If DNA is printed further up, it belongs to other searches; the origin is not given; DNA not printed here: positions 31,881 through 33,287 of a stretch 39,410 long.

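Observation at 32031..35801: Four-subunit molybdenum hydroxylase with the Moco subunit split into two translationally coupled genes (NdhFSLM-like)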

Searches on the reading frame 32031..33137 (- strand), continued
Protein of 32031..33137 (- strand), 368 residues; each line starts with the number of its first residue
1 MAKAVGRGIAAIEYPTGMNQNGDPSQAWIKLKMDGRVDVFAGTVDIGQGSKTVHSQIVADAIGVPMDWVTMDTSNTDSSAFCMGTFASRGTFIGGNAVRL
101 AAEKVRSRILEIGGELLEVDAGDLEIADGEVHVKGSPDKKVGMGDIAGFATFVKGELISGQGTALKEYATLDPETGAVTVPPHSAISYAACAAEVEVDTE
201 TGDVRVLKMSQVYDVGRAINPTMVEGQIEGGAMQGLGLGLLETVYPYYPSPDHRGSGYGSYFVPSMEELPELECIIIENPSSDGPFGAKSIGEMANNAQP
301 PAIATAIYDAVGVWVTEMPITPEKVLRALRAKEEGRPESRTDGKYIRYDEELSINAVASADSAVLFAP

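Call 17: find_related_loci(query=A1, collection=genome_contigs, flank=10000)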
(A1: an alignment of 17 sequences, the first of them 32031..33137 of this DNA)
Query A1 (368 aa) in genome_contigs; peptide patterns used: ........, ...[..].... (x = any residue, [..] = any of these).
537 stretches matched a pattern; 480 encode a relative of the query (tblastn E <= 1e-3); the best 80 are kept; 80 distinct loci.
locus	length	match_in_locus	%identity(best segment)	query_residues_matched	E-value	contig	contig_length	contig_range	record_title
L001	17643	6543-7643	87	1-367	0e+0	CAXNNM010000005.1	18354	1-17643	MAG: Gaiellales bacterium isolate MH-08apr19-219 genome assembly, contig: MH-08apr19-C6903, whole genome shotgun sequenc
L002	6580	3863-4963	87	1-367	0e+0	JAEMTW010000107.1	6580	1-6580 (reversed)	MAG: Thermoleophilia bacterium isolate SupBloom_Metag_035 Bloom_5_S5_NODE_7096_length_6580_cov_6.535326, whole genome sh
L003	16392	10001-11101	86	1-367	0e+0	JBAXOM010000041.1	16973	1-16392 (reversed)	MAG: Thermoleophilia bacterium isolate ELA505 MAG505_41, whole genome shotgun sequence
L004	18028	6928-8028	87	1-367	0e+0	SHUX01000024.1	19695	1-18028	MAG: Thermoleophilia bacterium isolate Baikal-deep-G21 BACOMB-C13140, whole genome shotgun sequence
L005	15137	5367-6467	85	1-367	0e+0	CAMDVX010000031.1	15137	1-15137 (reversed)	MAG: Bifidobacterium breve isolate LH-05nov19-144 genome assembly, contig: LH-05nov19-C8913, whole genome shotgun sequen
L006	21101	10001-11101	78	1-367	0e+0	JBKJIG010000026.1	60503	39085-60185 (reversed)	MAG: Gaiellales bacterium isolate ant_bin.151 S1Ck117_1294157_flag_1_multi_24.9960_len_60503, whole genome shotgun seque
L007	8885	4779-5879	78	1-367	0e+0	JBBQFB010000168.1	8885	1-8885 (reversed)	MAG: Gaiellales bacterium isolate Co_metawrap_1056 Cmw_1056_k141_15564345_length_8885_cov_9.0000, whole genome shotgun s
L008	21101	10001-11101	78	1-367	0e+0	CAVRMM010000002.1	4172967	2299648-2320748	MAG: uncultured Actinomycetes bacterium isolate MFD01275.bin.2.67 genome assembly, contig: contig_1998, whole genome sho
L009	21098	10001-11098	70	1-366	6e-177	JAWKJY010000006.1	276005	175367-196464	MAG: Thermoleophilia bacterium isolate BC2.49 BC2.49.fa-6, whole genome shotgun sequence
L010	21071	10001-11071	75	1-357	2e-176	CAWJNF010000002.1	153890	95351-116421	MAG: uncultured Thermoleophilia bacterium isolate MFD02840.bin.1.236 genome assembly, contig: contig_153992, whole genom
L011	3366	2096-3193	70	1-366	0e+0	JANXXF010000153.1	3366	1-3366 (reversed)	MAG: Actinomycetes bacterium isolate GL140_2_metabat_386 GL140_2_k141_283268, whole genome shotgun sequence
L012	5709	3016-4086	72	1-361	5e-178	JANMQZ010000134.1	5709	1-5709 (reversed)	MAG: Actinomycetes bacterium isolate OTE_51_metabat_108_sub OTE_51_k141_267877, whole genome shotgun sequence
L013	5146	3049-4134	72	1-366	7e-179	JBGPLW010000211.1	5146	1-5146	MAG: Gaiellaceae bacterium isolate OBJ_0618_7090110_252 k141_9975398_length_5146_cov_66.3654, whole genome shotgun seque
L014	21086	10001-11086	71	1-366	1e-174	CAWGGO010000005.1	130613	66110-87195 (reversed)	MAG: uncultured Gaiellaceae bacterium isolate MFD02840.bin.3.148 genome assembly, contig: contig_463, whole genome shotg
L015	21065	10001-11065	73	1-359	8e-174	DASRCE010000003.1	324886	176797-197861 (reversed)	MAG TPA_asm: Gaiellaceae bacterium isolate SMAG_U9945 k141_213025, whole genome shotgun sequence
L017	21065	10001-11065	72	1-359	2e-173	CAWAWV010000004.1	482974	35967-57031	MAG: uncultured Thermoleophilia bacterium isolate MFD05442.bin.2.94 genome assembly, contig: contig_16117, whole genome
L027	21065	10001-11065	72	1-359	5e-171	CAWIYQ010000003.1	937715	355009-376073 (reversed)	MAG: uncultured Thermoleophilia bacterium isolate MFD06085.bin.2.125 genome assembly, contig: contig_12224, whole genome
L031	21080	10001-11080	71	1-359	2e-169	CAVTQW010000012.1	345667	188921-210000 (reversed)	MAG: uncultured Thermoleophilia bacterium isolate MFD00392.bin.2.285 genome assembly, contig: contig_4944, whole genome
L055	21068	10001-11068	70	1-359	2e-167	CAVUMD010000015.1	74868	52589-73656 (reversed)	MAG: uncultured Actinomycetes bacterium isolate MFD06298.bin.3.255 genome assembly, contig: contig_82252, whole genome s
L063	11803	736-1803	70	1-359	5e-167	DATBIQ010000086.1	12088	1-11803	MAG TPA_asm: Gaiella sp. isolate SMAG_U3898 k141_2432950, whole genome shotgun sequence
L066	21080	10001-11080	69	1-359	1e-166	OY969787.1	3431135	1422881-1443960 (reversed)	MAG: uncultured Actinomycetes bacterium isolate MFD09779.bin.c.1 genome assembly, chromosome: 1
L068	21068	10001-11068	71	1-359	1e-166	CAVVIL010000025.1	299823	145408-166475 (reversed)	MAG: uncultured Actinomycetes bacterium isolate MFD02840.bin.1.372 genome assembly, contig: contig_87158, whole genome s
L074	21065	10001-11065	70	1-358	3e-166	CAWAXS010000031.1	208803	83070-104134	MAG: uncultured Actinomycetes bacterium isolate MFD05942.bin.1.35 genome assembly, contig: contig_46377, whole genome sh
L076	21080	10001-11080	69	1-359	4e-166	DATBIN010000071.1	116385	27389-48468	MAG TPA_asm: Gaiella sp. isolate SMAG_U3895 k141_4737297, whole genome shotgun sequence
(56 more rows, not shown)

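Call 19: find_encoding_contigs(protein=P0074, flank=10000, max_places=3)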
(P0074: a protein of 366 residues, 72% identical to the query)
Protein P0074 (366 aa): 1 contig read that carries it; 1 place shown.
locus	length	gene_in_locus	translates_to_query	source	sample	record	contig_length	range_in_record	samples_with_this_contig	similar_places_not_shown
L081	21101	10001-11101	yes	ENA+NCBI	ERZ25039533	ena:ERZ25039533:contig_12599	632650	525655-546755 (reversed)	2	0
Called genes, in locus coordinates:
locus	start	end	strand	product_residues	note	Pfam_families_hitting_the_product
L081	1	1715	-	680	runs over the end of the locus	PF02776:TPP_enzyme_N, PF00205:TPP_enzyme_M, PF02775:TPP_enzyme_C, PF01042:Ribonuc_L-PSP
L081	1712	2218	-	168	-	PF07883:Cupin_2 (faint)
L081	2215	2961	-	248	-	PF00106:adh_short, PF08659:KR (faint), PF13561:adh_short_C2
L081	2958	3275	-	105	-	PF07978:NIPSNAP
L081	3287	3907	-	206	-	PF00857:Isochorismatase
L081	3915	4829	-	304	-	PF08450:SGL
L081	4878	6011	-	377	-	PF05762:VWA_CoxE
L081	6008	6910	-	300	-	PF00004:AAA, PF07724:AAA_2 (weak), PF07726:AAA_3 (faint), PF07728:AAA_5, PF13401:AAA_22 (weak)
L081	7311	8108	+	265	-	PF00941:FAD_binding_5, PF03450:CO_deh_flav_C (weak)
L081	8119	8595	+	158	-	PF00111:Fer2, PF13085:Fer2_3 (weak), PF01799:Fer2_2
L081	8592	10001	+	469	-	PF01315:Ald_Xan_dh_C, PF02738:MoCoBD_1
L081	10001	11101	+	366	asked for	PF20256:MoCoBD_2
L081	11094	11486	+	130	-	PF12852:Cupin_6 (weak), PF05899:Cupin_3 (faint), PF02311:AraC_binding, PF07883:Cupin_2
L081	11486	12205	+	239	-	PF00106:adh_short, PF01370:Epimerase (weak), PF13561:adh_short_C2, PF08659:KR (weak)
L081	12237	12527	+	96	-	PF03992:ABM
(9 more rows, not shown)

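Call 20: find_encoding_contigs(protein=P0001, flank=10000, max_places=3)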
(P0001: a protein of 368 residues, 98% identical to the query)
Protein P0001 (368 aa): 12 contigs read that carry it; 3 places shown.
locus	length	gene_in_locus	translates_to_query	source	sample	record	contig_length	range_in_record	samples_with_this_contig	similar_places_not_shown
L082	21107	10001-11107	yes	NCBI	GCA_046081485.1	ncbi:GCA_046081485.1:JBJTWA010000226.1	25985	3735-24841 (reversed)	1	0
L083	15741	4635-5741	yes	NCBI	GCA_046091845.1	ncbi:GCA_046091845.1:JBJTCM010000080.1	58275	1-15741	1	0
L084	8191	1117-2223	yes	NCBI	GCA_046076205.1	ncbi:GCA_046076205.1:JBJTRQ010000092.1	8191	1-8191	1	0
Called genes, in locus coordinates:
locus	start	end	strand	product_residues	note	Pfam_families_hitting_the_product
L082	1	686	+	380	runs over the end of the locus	PF00155:Aminotran_1_2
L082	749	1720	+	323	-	-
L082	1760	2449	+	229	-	PF00392:GntR, PF07729:FCD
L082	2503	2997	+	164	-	PF12973:Cupin_7, PF07883:Cupin_2 (weak)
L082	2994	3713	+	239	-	PF00106:adh_short, PF01370:Epimerase, PF13561:adh_short_C2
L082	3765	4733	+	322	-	PF01073:3Beta_HSD, PF01370:Epimerase, PF02719:Polysacc_synt_2, PF04321:RmlD_sub_bind, PF16363:GDP_Man_Dehyd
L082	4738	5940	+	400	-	PF07690:MFS_1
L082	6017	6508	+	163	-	PF00903:Glyoxalase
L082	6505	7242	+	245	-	PF00392:GntR, PF08279:HTH_11 (weak), PF07729:FCD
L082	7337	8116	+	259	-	PF00941:FAD_binding_5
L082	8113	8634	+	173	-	PF00111:Fer2, PF13085:Fer2_3 (weak), PF01799:Fer2_2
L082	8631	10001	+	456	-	PF01315:Ald_Xan_dh_C, PF02738:MoCoBD_1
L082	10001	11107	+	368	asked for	PF20256:MoCoBD_2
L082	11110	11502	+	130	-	PF02311:AraC_binding, PF05899:Cupin_3 (weak), PF07883:Cupin_2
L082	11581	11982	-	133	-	PF07883:Cupin_2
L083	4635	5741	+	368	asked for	PF20256:MoCoBD_2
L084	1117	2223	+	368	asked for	PF20256:MoCoBD_2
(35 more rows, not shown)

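Call 40: search_protein_representatives(protein=window:32031-33137:-)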
Query: 368 residues. Proteins with E-value up to 0.001 (for the whole library): 24386; up to 1e-10: 10022; up to 1e-30: 2022. The best 150 are listed.
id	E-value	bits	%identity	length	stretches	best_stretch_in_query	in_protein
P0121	6.9e-164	561.7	70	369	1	1-360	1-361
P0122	1.5e-96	340.1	69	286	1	71-296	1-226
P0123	1.8e-90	320.1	72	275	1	2-206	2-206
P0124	2.8e-88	312.9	46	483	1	1-340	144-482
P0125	1.4e-84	300.7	45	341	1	3-339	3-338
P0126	1.4e-83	297.5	44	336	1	3-334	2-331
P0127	1.8e-82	293.9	44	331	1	5-330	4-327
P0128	2.7e-79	283.4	67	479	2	1-108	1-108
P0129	3.8e-72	259.9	41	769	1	6-334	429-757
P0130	1.1e-71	258.4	62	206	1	1-197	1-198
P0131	4.8e-71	256.3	66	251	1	138-313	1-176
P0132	6.3e-71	255.9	75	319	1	3-159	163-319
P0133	2.4e-70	253.9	41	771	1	4-332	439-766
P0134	3.5e-70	253.4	68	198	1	180-359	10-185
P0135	1.5e-69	251.4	44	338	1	4-331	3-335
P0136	4.9e-69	249.6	40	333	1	6-332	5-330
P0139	6.2e-67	242.7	40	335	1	5-334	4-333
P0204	1.1e-55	205.8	38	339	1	3-332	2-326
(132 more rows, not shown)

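Call 41: search_solved_structures(query=window:32031-33137:-, max_evalue=1e-35, show_alignments=5)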
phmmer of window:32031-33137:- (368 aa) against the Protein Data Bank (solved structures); distinct sequences matched with E-value up to 1e-35: 5.
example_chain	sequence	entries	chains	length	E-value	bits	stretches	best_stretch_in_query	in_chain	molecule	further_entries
3hrd_B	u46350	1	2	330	6.4e-53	183.4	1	4-333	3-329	Nicotinate dehydrogenase medium molybdopterin subunit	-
1rm6_A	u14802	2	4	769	9.5e-44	153.3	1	5-334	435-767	4-hydroxybenzoyl-CoA reductase alpha subunit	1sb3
8uem_A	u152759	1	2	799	2.6e-41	145.2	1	34-332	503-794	Carbon monoxide dehydrogenase (Large chain), CoxL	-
1t3q_B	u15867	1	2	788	1.5e-40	142.8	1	26-331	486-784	quinoline 2-oxidoreductase large subunit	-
7dqx_A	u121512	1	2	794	3.7e-38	134.9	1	28-327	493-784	6-hydroxypseudooxynicotine dehydrogenase complex subunit gamma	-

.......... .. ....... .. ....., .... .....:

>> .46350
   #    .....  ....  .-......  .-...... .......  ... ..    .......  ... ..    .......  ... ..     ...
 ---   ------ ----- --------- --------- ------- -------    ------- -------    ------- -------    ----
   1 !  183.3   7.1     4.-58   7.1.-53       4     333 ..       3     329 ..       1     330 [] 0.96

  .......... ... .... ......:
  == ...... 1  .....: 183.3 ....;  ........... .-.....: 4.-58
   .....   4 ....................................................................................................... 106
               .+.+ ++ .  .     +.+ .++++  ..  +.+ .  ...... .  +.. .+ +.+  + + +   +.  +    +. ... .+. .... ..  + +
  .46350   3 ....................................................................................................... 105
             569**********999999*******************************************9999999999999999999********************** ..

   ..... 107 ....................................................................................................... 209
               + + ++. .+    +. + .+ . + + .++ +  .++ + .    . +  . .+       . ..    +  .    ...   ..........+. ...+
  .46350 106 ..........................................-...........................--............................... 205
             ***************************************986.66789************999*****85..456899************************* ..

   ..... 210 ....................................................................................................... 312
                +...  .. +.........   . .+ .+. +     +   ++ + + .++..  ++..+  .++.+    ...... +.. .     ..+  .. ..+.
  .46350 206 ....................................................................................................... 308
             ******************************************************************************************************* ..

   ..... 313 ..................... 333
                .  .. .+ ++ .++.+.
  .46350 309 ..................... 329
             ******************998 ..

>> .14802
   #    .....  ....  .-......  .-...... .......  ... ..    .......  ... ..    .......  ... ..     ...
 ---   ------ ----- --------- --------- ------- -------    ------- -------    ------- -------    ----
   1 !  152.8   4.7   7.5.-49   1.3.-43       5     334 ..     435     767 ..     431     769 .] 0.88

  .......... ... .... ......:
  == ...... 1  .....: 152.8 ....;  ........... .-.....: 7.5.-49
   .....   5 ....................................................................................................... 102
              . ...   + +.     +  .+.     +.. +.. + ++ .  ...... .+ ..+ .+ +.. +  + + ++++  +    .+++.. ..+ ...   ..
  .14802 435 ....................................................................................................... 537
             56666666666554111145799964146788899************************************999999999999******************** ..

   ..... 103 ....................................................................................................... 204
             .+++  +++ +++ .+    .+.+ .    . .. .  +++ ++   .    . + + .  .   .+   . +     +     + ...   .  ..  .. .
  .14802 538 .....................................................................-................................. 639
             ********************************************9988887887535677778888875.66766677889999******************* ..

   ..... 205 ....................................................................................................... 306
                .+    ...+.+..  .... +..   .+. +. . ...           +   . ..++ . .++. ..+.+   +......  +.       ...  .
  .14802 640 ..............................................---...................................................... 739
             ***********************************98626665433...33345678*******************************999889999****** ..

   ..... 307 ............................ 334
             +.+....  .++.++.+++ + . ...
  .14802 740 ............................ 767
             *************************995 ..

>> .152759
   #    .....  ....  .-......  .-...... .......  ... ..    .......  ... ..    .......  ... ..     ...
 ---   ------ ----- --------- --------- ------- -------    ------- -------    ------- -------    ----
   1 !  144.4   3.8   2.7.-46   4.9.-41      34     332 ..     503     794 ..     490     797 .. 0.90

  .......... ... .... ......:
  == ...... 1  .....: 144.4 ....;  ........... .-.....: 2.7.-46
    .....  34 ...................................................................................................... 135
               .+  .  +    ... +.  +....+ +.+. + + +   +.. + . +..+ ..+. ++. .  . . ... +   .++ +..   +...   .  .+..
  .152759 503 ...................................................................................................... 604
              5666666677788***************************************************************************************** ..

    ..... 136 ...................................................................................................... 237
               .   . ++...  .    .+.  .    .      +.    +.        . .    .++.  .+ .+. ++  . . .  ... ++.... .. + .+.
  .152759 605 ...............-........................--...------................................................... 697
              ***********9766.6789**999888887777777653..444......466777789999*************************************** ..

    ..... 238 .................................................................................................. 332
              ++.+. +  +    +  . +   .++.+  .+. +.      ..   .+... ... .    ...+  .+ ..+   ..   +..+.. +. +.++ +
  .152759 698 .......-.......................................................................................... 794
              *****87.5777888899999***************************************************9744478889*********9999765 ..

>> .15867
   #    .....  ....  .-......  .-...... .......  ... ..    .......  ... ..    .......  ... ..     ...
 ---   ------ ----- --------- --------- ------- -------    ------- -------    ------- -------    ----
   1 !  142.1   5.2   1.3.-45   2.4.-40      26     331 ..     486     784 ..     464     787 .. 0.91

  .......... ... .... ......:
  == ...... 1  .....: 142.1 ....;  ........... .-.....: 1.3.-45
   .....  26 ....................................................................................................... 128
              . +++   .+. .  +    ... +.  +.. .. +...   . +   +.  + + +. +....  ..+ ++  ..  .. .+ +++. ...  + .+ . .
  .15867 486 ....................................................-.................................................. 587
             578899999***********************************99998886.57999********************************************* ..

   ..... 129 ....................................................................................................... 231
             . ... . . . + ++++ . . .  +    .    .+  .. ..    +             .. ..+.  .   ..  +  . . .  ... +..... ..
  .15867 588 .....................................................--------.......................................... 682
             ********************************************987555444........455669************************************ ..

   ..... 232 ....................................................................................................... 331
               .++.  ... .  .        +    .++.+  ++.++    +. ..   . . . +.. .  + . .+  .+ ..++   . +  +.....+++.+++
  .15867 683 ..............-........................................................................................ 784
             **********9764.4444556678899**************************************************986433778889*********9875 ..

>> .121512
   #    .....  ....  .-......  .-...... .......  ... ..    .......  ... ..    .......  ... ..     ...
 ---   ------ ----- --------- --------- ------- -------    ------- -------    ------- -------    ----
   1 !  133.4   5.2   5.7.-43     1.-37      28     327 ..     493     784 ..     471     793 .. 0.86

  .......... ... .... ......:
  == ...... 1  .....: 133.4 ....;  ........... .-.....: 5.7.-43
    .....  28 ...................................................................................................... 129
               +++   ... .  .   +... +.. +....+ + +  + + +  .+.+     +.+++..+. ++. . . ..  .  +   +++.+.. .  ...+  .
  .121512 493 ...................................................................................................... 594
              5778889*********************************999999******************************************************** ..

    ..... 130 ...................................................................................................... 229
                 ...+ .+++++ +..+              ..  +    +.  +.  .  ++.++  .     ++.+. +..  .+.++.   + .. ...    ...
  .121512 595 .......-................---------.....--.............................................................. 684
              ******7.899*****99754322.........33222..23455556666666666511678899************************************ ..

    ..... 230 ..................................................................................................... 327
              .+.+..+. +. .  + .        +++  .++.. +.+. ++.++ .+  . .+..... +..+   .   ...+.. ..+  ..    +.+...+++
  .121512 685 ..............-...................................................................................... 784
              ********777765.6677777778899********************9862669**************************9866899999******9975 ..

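Call 44: find_encoding_contigs(protein=P0125, flank=8000, max_places=2)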
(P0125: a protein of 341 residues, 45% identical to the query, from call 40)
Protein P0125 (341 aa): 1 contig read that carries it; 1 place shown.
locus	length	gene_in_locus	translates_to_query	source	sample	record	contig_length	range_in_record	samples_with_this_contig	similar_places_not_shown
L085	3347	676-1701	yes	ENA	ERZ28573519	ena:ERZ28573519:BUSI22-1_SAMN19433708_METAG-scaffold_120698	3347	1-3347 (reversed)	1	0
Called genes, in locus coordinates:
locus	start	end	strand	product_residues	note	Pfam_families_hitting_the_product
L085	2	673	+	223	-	?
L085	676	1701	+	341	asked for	PF20256:MoCoBD_2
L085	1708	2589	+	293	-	PF00004:AAA, PF07726:AAA_3 (faint), PF07728:AAA_5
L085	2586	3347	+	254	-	?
